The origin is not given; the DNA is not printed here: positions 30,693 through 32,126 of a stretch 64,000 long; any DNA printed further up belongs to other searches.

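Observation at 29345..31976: Tandem paralogous pair of uncharacterised ~380-aa proteins, each built from two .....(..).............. modules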

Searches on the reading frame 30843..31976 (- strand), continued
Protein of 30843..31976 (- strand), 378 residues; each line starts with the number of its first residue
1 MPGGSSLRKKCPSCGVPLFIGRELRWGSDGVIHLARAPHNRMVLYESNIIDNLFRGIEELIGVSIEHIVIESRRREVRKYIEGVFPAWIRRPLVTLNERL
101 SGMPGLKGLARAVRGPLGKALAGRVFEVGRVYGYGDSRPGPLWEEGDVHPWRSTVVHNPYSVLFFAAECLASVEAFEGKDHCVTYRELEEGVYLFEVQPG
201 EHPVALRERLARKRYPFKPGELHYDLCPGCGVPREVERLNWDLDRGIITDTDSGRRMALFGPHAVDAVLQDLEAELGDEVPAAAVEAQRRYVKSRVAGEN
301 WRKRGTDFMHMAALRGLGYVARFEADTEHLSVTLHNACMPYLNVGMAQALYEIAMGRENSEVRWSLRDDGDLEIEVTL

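Call 35: search_protein_families(library=pfam, alignment_id=A2, max_evalue=10)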
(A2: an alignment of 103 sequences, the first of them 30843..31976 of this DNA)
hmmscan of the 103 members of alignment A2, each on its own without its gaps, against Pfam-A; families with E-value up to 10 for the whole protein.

A. member 1, window:30843-31976:- (378 aa): 3 families
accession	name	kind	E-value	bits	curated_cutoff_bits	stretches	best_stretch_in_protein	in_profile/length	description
PF13824.12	zf-Mss51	-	0.0011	19.6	27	2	8-35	14-40/55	Zinc-finger of mitochondrial splicing suppressor 51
PF21349.2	RUBY_RBDX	-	0.017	15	26.5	2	9-17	17-25/30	Rubrerythrin, rubredoxin-like domain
PF06677.18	Auto_anti-p27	-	0.028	14.9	24.1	1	7-19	14-26/40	Sjogren's syndrome/scleroderma autoantigen 1 (Autoantigen p27)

B. families by the number of members that match (of 103 scanned): 79 families (the first 25 are shown)
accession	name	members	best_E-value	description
PF13824.12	zf-Mss51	61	9.9e-05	Zinc-finger of mitochondrial splicing suppressor 51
PF06677.18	Auto_anti-p27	23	0.019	Sjogren's syndrome/scleroderma autoantigen 1 (Autoantigen p27)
PF21349.2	RUBY_RBDX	15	0.0014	Rubrerythrin, rubredoxin-like domain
PF18508.7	zf_C2H2_13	13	0.0081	Zinc finger domain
PF13248.11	Zn_ribbon_3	12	0.0088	zinc-ribbon domain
PF13453.11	Zn_ribbon_TFIIB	11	0.044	Transcription factor zinc-finger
PF12172.15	zf-ChsH2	8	0.018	ChsH2, rubredoxin-like zinc ribbon domain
PF09297.16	Zn_ribbon_NUD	6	0.02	NADH pyrophosphatase zinc ribbon domain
PF25169.1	DUF7830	5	0.01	Domain of unknown function (DUF7830)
PF21344.3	Zn_ribbon_LysW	5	0.018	Alpha-aminoadipate carrier protein LysW-like, globular domain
PF13240.11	Zn_Ribbon_1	5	0.071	zinc-ribbon domain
PF24461.1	DUF7576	5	0.21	Family of unknown function (DUF7576)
PF23549.1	Zn_ribbon_GRF_2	4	0.034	GRF-like zinc ribbon domain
PF24463.1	DUF7577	4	0.052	Domain of unknown function (DUF7577)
PF12773.13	DZR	4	0.057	Double zinc ribbon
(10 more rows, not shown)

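Call 68: list_cluster_members(proteins=[P0209, P0222, P0229, P0241, P0252, P0259, P0265, P0269, P0192, P0235])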
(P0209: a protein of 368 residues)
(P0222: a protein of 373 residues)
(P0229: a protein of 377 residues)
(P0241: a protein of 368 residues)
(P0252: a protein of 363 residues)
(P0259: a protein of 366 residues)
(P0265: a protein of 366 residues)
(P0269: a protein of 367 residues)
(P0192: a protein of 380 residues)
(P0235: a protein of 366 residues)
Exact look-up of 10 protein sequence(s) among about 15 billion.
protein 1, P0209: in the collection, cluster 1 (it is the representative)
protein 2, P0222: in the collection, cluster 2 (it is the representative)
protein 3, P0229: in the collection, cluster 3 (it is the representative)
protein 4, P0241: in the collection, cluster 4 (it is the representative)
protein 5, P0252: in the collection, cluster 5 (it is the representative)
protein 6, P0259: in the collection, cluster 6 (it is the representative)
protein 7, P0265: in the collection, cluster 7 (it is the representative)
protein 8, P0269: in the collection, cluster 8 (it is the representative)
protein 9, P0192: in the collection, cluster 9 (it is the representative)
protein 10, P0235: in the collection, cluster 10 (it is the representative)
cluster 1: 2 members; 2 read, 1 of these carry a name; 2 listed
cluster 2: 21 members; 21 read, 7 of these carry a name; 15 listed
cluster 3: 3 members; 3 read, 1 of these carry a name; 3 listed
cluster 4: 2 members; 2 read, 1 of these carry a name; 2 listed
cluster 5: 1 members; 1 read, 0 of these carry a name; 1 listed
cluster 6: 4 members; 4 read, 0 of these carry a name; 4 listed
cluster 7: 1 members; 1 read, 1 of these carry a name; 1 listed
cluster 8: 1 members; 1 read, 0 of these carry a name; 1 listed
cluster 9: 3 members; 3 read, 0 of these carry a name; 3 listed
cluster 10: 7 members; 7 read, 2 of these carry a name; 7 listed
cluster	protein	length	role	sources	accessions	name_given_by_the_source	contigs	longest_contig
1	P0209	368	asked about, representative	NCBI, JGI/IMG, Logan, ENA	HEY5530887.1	MAG TPA: hypothetical protein VIK22_02675 [Candidatus Anoxymicrobiaceae bacterium]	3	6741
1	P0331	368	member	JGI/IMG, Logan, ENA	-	-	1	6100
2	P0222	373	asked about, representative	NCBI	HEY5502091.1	MAG TPA: hypothetical protein VIJ97_02170 [Candidatus Anoxymicrobiaceae bacterium]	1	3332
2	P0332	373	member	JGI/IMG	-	hypothetical protein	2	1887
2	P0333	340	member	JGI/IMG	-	hypothetical protein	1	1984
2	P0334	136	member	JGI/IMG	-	hypothetical protein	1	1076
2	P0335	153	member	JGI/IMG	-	hypothetical protein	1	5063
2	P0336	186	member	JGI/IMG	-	hypothetical protein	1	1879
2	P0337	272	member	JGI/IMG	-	hypothetical protein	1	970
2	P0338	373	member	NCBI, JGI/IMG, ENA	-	-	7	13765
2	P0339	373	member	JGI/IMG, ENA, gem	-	-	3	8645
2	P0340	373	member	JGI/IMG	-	-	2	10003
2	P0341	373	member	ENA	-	-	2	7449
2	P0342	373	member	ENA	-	-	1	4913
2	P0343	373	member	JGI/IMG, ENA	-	-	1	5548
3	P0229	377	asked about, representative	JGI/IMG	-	-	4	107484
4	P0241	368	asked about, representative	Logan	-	-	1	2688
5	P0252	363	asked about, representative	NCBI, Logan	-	-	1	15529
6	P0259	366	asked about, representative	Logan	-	-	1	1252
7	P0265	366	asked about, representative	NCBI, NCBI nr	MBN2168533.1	MAG: hypothetical protein JW738_04760 [Actinobacteria bacterium] | hypothetical protein [Actinomycetota bacterium]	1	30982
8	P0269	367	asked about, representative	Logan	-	-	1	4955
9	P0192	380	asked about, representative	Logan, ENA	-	-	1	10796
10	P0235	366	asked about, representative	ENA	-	-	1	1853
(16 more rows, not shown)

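Call 78: search_protein_families(library=padloc, proteins=[window:30843-31976:-], max_evalue=0.1)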
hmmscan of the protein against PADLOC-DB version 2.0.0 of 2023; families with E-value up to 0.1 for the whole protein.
window:30843-31976:- (378 aa): 0 families

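Call 79: search_protein_families(library=phrogs, proteins=[window:30843-31976:-], max_evalue=0.1)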
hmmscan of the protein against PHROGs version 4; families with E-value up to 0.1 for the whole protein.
window:30843-31976:- (378 aa): 0 families
